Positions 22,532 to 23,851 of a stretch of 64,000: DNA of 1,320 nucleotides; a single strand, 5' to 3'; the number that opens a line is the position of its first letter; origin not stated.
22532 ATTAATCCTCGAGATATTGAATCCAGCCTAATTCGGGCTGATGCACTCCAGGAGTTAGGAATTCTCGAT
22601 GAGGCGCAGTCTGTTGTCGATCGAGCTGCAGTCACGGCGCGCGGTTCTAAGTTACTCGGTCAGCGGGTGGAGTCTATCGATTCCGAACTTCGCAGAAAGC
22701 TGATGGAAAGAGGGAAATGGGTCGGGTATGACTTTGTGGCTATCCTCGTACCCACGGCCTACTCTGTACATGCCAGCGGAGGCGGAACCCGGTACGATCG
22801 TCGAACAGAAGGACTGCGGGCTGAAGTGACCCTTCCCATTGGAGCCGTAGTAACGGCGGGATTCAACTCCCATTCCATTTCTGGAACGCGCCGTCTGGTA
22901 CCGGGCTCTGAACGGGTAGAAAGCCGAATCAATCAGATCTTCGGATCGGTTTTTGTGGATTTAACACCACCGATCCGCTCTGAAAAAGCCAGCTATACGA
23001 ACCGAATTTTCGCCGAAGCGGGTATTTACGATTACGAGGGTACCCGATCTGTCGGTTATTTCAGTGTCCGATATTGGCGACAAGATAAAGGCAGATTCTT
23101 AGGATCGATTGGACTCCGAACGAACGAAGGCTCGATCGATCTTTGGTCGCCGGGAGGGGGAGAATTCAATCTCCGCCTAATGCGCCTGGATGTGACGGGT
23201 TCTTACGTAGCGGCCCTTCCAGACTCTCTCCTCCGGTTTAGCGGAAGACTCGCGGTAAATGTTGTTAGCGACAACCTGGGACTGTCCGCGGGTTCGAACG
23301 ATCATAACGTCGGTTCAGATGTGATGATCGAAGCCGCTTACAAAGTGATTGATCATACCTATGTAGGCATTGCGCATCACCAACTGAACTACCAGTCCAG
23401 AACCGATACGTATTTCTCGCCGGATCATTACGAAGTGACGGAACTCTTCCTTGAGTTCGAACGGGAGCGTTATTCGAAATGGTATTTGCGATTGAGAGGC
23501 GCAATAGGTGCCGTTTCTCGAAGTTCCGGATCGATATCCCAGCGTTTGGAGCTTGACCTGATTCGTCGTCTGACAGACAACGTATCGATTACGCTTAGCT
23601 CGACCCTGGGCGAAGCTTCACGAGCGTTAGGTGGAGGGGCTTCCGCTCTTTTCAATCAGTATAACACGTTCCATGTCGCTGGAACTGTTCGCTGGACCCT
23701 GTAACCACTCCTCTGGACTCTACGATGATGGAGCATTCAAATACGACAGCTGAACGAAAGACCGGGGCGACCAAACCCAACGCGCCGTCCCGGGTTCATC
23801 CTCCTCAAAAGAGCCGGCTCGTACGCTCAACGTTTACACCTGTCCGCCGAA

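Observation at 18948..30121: Six-gene synthase-dependent exopolysaccharide locus: a PgaC-type GT2 with a non-canonical accessory set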

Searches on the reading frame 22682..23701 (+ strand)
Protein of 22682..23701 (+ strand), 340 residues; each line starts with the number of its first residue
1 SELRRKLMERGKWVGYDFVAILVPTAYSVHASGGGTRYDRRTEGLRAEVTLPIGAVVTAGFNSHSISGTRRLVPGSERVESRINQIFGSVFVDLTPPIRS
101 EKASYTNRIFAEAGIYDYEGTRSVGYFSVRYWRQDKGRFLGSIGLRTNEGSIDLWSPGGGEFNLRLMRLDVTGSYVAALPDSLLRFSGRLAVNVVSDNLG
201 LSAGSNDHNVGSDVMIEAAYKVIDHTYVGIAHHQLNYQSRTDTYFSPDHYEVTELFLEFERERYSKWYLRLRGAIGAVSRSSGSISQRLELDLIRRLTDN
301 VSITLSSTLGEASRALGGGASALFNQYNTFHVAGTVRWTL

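Call 76: search_protein_families(library=pfam, max_evalue=10, proteins=[window:22682-23701:+])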
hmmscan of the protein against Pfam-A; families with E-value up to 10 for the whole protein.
seq(340 aa): 1 family
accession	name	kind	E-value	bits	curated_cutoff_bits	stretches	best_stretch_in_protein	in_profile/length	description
PF05420.17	BCSC_C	-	0.00092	18.9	23.5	1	244-282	221-258/336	Cellulose synthase operon protein C C-terminus (BCSC_C)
